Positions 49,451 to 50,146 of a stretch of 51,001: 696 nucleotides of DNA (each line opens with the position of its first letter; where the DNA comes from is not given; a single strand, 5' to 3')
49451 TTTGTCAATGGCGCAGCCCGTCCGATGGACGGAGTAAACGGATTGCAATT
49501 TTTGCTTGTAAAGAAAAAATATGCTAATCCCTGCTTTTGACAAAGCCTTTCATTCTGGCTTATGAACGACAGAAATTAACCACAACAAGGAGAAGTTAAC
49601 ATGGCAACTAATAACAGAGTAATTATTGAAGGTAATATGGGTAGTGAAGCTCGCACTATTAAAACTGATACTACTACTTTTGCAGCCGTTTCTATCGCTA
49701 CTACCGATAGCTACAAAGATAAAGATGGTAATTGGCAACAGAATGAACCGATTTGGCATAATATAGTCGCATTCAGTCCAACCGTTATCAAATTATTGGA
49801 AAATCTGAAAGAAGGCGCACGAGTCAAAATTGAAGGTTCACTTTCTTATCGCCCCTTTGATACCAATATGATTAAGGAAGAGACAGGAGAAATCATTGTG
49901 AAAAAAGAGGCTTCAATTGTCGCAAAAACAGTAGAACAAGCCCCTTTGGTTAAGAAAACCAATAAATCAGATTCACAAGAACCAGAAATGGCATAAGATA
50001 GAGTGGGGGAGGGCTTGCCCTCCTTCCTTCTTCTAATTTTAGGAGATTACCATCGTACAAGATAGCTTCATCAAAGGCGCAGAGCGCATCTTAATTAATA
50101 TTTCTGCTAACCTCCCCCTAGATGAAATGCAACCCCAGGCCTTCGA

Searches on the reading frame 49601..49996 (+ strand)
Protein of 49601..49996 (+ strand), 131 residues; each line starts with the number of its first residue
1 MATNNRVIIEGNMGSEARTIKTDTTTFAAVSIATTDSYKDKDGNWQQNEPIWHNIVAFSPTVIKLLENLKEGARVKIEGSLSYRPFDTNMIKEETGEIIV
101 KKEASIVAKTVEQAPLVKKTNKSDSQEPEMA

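Call 12: search_protein_families(library=pfam, proteins=[window:49601-49996:+], max_evalue=0.001)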
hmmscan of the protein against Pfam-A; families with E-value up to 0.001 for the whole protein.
window:49601-49996:+ (131 aa): 1 family
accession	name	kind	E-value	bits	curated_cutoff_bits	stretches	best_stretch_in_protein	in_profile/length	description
PF00436.31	SSB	-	2.3e-14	53.8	26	1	5-100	2-98/104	Single-strand binding protein family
